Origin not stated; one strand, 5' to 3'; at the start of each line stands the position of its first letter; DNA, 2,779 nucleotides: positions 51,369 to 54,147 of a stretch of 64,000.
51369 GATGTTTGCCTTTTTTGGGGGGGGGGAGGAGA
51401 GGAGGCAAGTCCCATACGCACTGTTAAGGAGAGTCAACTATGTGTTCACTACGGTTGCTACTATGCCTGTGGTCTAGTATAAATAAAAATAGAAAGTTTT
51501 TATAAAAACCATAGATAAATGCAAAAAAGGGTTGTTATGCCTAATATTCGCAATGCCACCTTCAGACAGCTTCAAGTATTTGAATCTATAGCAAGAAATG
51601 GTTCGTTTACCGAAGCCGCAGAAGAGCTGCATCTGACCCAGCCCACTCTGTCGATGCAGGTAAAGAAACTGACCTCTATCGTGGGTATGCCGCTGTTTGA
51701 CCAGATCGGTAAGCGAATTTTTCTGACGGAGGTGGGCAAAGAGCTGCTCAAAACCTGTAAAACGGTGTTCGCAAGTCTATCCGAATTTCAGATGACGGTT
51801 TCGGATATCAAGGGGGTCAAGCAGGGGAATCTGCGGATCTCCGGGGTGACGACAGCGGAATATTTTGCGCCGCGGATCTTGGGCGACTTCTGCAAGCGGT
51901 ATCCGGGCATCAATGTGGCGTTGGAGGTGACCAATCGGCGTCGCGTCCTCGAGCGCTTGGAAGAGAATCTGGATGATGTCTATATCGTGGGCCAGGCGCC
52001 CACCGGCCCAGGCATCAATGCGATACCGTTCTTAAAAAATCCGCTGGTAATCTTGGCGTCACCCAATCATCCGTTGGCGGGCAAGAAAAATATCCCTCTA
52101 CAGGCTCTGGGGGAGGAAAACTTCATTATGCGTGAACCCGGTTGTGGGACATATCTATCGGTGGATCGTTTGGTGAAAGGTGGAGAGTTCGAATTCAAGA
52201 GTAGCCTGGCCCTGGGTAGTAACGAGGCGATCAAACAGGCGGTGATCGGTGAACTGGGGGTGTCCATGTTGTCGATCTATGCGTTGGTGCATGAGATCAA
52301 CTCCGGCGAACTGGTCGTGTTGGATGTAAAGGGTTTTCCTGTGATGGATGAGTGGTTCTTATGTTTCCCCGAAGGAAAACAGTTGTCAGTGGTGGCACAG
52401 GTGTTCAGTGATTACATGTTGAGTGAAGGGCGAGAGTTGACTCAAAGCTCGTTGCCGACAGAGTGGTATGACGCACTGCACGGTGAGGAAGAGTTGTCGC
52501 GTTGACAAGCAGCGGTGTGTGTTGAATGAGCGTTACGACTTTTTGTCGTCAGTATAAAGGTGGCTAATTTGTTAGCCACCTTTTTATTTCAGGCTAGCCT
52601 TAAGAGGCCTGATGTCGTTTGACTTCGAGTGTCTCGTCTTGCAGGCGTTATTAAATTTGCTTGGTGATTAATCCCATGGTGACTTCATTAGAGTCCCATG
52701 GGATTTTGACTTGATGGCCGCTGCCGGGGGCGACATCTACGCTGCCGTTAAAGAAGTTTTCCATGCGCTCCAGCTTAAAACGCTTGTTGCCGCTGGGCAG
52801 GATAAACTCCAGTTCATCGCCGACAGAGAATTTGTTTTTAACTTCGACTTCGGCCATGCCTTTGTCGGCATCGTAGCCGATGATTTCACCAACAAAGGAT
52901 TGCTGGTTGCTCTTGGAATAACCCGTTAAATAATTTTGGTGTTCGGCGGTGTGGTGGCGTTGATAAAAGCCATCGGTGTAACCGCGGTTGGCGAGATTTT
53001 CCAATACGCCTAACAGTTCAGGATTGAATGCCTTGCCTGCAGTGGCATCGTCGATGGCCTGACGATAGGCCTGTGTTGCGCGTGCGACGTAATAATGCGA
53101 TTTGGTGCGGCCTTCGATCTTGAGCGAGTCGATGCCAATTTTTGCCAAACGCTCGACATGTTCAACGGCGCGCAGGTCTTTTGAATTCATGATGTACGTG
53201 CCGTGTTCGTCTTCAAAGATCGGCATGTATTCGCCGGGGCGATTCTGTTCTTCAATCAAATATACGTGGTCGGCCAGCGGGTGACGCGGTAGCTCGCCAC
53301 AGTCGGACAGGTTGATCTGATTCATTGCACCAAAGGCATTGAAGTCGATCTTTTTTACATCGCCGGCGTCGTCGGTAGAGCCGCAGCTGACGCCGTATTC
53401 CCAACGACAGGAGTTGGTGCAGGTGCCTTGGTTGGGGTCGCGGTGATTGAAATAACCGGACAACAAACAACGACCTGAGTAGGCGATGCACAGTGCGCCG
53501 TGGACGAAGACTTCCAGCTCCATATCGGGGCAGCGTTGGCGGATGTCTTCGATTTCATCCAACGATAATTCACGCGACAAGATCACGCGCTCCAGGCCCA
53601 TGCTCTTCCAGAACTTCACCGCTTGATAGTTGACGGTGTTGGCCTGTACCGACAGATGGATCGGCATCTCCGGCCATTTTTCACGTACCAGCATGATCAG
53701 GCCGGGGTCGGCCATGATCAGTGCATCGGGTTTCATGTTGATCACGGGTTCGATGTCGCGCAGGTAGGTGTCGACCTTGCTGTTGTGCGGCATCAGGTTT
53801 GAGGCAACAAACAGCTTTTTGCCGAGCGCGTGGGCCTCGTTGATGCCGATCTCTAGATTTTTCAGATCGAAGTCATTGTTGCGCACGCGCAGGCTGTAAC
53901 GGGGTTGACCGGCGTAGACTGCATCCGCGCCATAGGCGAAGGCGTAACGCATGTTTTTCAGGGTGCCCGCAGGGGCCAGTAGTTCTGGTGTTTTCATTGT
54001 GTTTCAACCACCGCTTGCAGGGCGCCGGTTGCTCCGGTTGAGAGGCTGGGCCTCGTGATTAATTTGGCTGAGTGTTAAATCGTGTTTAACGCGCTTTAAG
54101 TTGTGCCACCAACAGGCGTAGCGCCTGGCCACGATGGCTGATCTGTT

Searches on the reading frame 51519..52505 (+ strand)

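Call 17: search_protein_families(library=pfam, proteins=[window:51519-52505:+], max_evalue=0.0001)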
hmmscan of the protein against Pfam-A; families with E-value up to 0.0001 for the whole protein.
window:51519-52505:+ (328 aa): 2 families
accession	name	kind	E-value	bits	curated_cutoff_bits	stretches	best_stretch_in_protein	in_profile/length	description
PF03466.25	LysR_substrate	-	3.3e-47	161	28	1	100-303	3-207/209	LysR substrate binding domain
PF00126.33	HTH_1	-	6.4e-20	71.3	26.6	1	15-73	1-59/60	Bacterial regulatory helix-turn-helix protein, lysR family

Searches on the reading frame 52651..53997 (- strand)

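Call 17: search_protein_families(library=pfam, proteins=[window:52651-53997:-], max_evalue=0.0001)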
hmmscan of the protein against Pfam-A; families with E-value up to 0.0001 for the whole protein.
window:52651-53997:- (448 aa): 2 families
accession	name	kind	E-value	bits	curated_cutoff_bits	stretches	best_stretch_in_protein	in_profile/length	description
PF01136.24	Peptidase_U32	-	8.2e-90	300.6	22.4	1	80-348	6-230/233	Peptidase family U32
PF16325.11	Peptidase_U32_C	-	7.7e-21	74.5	28.2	1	365-444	2-81/83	Peptidase family U32 C-terminal domain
